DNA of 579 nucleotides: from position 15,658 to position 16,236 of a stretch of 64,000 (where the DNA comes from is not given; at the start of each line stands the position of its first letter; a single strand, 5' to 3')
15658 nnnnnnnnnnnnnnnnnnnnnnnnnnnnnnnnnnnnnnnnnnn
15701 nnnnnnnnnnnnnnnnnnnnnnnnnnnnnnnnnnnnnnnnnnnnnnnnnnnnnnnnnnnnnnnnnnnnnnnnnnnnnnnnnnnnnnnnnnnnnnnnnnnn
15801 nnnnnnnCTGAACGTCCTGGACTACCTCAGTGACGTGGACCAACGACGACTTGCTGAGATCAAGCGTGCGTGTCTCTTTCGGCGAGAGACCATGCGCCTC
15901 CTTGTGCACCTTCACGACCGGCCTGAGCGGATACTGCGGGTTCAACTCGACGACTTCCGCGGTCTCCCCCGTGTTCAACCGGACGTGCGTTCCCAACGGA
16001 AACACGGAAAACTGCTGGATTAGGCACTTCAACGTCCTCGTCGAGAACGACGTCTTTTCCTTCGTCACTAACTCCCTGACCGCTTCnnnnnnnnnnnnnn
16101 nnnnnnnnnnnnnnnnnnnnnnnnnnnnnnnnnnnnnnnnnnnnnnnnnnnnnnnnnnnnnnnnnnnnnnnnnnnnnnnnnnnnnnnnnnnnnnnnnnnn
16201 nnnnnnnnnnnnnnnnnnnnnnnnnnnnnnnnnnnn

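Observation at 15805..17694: HD-GYP protein with an unassigned N-domain wedged between an ExeA-like ATPase and wza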

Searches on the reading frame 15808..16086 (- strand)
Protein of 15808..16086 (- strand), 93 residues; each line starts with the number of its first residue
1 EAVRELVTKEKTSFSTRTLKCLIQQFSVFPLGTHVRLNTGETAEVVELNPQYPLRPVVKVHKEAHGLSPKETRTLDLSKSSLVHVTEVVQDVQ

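Call 23: search_protein_families(library=pfam, proteins=[window:15808-16086:-], max_evalue=10)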
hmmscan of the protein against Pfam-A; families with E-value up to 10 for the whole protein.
seq(93 aa): 0 families

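Call 39: predict_structure(alignment_id=A2)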
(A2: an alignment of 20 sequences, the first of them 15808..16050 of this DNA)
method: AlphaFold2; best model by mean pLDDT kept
length: 81 residues; sequences in the alignment: 20
mean_pLDDT: 77.3   pTM: 0.61
mean pLDDT of the five models: 77.3, 77.2, 76.0, 75.7, 74.5
residues with pLDDT >= 90: 5; 70-90: 53; 50-70: 22; < 50: 1
segments of 3 or more residues with pLDDT < 50: none
pLDDT, mean of each block of 10 residues (from residue 1): 70 71 88 86 85 58 85 80 40
secondary structure, 60 per line:
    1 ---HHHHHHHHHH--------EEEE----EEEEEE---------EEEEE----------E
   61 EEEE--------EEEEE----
elements in order: H4-13 E22-25 E30-35 E45-49 E60-64 E73-77

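Call 42: fold_search(model_id=the predicted structure, library=pdb)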
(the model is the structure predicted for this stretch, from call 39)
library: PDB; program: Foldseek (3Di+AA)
matches with E <= 10: 787; with E <= 0.001: 0
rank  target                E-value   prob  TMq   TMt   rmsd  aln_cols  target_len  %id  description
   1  5gan_h                1.5e-01  0.80  0.44  0.43   4.4        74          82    9  The overall structure of the yeast spliceosomal U4/U6.U5 tri-snRNP at 3.7 Angstrom (released 2016-01-27)
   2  8ro0_b                1.6e-01  0.63  0.38  0.33   5.8        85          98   12  Structure of the C. elegans Intron Lariat Spliceosome primed for disassembly (ILS') (released 2024-08-07)
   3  5lj3_l                2.5e-01  0.66  0.44  0.45   4.3        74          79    9  Structure of the core of the yeast spliceosome immediately after branching (released 2016-08-03)
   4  9h3g_AM               2.5e-01  0.66  0.41  0.24   4.7        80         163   15  Structure of the Arabidopsis thaliana 80S ribosome in complex with P- and E-site tRNAs and mRNA (released 2026-02-04)
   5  9nh5_G                2.5e-01  0.41  0.33  0.35   6.2        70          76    8  CRYO-EM STRUCTURE OF HUMAN U7 SNRNP WITH METHYLATED noncleavable H2A* SUBSTRATE PRE-MRNA (core region) (released 2026-01-21)
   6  8bsi_LU               2.9e-01  0.75  0.44  0.27   4.4        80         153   18  Giardia ribosome chimeric hybrid-like GDP+Pi bound state (B1) (released 2023-03-15)
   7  5gan_l                3.1e-01  0.57  0.42  0.39   4.4        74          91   11  The overall structure of the yeast spliceosomal U4/U6.U5 tri-snRNP at 3.7 Angstrom (released 2016-01-27)
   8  9k32_A                3.5e-01  0.54  0.35  0.05   7.0        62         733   19  Cryo-EM structure of the NbaCas9-guide RNA-target DNA complex (released 2026-02-04)
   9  3jcm_P                3.5e-01  0.41  0.38  0.39   6.4        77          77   12  Cryo-EM structure of the spliceosomal U4/U6.U5 tri-snRNP (released 2016-02-24)
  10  9wms_W                3.7e-01  0.60  0.40  0.09   5.7        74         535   19  Co-transcriptional histone H3K36 methylation complex containing RNA polymerase II elongation complex, Set2, and the up (released 2025-12-24)
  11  9l5r_u                4.0e-01  0.38  0.37  0.34   6.1        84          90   15  Cryo-EM structure of the thermophile spliceosome (state ILS) (released 2025-03-12)
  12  5nrl_h                4.0e-01  0.35  0.36  0.36   6.0        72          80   11  Structure of a pre-catalytic spliceosome (released 2017-05-31)
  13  1i1j_A                4.0e-01  0.35  0.33  0.28   6.4        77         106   14  STRUCTURE OF MELANOMA INHIBITORY ACTIVITY PROTEIN: A MEMBER OF A NEW FAMILY OF SECRETED PROTEINS (released 2001-05-16)
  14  5ycq                  4.2e-01  0.82  0.47  0.49   3.4        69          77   23  Unique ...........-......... Factor for the AAA+ Lon Protease (released 2018-04-11)
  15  3jb9_b                4.2e-01  0.18  0.30  0.32   6.9        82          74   12  Cryo-EM structure of the yeast spliceosome at 3.6 angstrom resolution (released 2015-09-23)
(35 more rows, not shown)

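Call 75: search_solved_structures(query=A2, max_evalue=10)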
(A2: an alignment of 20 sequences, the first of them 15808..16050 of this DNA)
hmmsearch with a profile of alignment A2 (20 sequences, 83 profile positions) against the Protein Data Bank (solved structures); distinct sequences matched with E-value up to 10: 0.
